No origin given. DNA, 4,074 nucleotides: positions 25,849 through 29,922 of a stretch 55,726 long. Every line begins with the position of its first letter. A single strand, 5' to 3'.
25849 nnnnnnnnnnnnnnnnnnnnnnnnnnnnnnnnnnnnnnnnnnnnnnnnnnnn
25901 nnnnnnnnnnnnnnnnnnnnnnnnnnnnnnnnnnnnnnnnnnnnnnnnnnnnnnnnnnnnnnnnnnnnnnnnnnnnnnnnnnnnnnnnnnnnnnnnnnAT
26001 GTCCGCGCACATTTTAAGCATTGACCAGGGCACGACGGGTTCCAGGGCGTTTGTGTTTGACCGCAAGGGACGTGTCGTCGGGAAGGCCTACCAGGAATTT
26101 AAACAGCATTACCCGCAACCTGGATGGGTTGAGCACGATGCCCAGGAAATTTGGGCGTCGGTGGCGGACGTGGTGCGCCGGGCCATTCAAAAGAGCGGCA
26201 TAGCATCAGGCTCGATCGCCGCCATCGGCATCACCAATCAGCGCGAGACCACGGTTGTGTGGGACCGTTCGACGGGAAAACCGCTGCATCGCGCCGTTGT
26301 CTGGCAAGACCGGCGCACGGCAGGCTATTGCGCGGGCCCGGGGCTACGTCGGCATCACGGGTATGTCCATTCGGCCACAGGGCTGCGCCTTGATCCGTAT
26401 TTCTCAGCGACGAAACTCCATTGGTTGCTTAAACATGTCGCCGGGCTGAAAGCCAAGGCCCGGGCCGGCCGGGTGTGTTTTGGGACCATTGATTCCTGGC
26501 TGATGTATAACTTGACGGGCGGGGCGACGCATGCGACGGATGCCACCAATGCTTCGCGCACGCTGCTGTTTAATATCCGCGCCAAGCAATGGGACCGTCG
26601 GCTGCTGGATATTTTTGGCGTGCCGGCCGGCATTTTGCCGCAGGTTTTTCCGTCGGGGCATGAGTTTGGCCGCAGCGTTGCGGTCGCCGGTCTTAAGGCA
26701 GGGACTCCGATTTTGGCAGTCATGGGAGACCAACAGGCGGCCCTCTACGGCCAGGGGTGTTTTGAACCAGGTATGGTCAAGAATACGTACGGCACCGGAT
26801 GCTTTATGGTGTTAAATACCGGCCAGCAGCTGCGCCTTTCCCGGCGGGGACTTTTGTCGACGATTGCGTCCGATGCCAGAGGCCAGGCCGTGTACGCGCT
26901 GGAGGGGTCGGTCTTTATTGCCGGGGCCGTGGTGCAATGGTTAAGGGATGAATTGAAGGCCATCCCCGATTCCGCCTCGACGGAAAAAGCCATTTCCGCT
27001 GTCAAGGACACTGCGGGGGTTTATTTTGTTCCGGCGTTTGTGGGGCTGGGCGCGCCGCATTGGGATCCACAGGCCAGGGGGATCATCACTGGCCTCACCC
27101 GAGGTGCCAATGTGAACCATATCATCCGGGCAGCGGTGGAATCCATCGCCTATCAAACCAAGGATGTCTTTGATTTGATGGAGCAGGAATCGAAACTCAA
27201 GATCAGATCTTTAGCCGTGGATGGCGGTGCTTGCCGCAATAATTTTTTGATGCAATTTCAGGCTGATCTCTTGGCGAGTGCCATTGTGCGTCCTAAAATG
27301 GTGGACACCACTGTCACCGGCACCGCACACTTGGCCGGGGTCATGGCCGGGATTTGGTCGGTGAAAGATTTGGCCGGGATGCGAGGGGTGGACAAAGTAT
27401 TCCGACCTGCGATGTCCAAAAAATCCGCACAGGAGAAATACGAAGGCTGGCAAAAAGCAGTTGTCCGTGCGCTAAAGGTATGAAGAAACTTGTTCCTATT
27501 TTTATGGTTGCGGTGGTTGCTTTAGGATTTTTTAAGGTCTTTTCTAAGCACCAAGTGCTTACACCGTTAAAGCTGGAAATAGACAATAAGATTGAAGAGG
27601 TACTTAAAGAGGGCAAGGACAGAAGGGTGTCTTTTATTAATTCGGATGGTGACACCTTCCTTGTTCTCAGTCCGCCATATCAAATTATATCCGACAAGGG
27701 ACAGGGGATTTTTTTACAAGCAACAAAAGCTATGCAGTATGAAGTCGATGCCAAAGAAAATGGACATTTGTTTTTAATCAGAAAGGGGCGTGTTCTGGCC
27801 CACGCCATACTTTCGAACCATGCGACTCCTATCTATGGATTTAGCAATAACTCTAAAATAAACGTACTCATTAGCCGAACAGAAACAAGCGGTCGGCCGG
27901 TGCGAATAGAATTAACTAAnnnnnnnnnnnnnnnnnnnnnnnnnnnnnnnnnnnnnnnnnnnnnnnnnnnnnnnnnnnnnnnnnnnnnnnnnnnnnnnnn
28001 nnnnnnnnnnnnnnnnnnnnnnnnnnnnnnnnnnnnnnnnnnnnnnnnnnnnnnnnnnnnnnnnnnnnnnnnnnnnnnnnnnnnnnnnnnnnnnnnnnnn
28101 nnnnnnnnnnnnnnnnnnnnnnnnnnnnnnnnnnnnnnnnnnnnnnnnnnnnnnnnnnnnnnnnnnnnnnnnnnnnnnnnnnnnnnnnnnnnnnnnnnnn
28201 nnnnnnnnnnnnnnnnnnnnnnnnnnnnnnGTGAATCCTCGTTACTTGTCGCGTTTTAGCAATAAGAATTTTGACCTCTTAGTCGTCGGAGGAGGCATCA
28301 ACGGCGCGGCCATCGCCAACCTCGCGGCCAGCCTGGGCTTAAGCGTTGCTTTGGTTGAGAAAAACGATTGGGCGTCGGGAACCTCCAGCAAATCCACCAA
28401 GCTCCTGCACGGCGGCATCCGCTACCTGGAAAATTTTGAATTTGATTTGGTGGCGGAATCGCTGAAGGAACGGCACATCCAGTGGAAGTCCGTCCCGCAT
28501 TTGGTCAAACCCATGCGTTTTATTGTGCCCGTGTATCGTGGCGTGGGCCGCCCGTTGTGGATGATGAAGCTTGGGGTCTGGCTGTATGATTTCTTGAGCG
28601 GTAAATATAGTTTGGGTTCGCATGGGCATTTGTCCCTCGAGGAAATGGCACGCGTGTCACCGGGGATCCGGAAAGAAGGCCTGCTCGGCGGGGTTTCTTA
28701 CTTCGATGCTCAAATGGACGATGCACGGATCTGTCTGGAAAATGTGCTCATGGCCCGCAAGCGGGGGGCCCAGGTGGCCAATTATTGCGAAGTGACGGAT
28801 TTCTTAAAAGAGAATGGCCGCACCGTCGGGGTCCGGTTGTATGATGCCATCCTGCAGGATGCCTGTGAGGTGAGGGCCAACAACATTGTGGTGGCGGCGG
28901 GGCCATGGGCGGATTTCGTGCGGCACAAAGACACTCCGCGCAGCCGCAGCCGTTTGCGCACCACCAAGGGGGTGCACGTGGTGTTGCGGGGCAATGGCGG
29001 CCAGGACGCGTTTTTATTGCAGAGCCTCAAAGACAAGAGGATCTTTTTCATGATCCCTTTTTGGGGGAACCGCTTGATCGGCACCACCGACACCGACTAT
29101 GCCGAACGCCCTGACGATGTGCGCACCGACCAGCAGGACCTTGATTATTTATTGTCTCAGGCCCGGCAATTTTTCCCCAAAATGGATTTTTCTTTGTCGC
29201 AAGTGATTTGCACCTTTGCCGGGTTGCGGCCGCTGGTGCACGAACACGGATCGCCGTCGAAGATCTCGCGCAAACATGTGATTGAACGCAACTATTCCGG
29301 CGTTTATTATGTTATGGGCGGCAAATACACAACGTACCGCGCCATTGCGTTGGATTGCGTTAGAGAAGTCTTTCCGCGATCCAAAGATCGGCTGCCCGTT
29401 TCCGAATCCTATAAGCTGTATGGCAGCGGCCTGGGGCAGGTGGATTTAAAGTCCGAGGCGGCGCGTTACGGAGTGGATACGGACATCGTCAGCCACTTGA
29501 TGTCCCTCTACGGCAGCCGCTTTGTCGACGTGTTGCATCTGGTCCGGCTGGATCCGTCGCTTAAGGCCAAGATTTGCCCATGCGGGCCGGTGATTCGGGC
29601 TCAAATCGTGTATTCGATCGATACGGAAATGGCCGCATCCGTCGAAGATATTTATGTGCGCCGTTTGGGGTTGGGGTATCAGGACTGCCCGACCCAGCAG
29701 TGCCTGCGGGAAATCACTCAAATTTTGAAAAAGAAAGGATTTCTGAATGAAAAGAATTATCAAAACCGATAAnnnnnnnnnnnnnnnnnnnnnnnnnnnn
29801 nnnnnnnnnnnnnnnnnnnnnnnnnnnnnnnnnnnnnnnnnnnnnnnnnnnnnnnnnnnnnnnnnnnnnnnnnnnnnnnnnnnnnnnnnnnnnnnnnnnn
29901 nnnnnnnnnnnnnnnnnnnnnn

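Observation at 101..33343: Four co-oriented paralogs of an unrecognised secreted family: constant N-domain and constant 'GGIDL' C-tail around unrelated variable cores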

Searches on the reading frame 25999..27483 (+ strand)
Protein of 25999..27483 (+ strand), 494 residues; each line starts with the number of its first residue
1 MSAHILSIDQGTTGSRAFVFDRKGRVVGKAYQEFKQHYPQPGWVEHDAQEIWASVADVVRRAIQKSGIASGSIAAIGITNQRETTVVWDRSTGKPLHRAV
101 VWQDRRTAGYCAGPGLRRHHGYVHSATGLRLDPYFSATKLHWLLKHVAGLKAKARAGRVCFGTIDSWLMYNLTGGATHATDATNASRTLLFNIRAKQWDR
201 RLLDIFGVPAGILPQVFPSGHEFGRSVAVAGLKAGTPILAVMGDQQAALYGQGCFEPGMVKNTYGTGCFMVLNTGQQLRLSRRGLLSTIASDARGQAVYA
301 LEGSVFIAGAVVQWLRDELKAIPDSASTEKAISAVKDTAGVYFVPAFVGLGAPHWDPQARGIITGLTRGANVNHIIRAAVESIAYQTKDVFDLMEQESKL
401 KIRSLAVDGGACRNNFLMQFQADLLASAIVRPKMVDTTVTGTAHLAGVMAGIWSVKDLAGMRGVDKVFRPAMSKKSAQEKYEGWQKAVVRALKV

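Call 11: search_protein_families(library=pfam, proteins=[window:25999-27483:+], max_evalue=0.01)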
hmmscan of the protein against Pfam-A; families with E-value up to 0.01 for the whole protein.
window:25999-27483:+ (494 aa): 2 families
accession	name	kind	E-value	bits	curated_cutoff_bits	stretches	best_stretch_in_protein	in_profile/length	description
PF00370.27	FGGY_N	-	2.6e-73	247.1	28.8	1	5-251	2-245/245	FGGY family of carbohydrate kinases, N-terminal domain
PF02782.22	FGGY_C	-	6.3e-44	150.6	27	1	261-449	2-197/198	FGGY family of carbohydrate kinases, C-terminal domain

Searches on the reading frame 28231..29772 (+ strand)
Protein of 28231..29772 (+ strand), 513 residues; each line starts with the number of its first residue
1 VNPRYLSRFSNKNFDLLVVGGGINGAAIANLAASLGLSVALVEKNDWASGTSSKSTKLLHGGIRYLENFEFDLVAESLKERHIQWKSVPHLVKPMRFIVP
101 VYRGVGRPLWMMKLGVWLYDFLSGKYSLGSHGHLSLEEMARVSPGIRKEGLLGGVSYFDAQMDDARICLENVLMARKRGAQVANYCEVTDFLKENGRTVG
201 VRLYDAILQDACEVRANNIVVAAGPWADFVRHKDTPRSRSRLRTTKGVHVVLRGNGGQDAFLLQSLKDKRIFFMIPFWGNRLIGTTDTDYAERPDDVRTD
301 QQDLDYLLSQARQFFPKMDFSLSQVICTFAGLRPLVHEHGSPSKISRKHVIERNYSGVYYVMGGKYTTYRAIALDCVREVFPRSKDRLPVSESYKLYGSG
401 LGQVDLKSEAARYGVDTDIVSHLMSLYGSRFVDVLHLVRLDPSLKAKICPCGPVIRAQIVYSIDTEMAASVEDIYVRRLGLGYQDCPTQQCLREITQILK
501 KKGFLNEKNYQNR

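Call 11: search_protein_families(library=pfam, proteins=[window:28231-29772:+], max_evalue=0.01)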
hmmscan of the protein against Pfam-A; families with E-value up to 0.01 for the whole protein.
window:28231-29772:+ (513 aa): 7 families
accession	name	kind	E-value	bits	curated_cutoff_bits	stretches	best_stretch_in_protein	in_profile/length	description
PF01266.30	DAO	-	1.9e-55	189.2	27.9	1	15-364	1-335/353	FAD dependent oxidoreductase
PF16901.10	DAO_C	-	1.7e-17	63.9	31.4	1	393-501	5-117/126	C-terminal domain of alpha-glycerophosphate oxidase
PF12831.13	FAD_oxidored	-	1.4e-06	28.3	27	1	15-55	1-41/416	FAD dependent oxidoreductase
PF13450.12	NAD_binding_8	-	1.9e-05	25.3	21.9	1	18-57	1-40/68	NAD(P)-binding Rossmann-like domain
PF00890.30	FAD_binding_2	-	2.9e-05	23.9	20.4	1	15-55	1-41/414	FAD binding domain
PF01494.25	FAD_binding_3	-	4e-05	23.5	22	1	15-65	3-52/349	FAD binding domain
PF07992.20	Pyr_redox_2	-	0.0017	18.3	26.1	0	15-48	144-177/291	Pyridine nucleotide-disulphide oxidoreductase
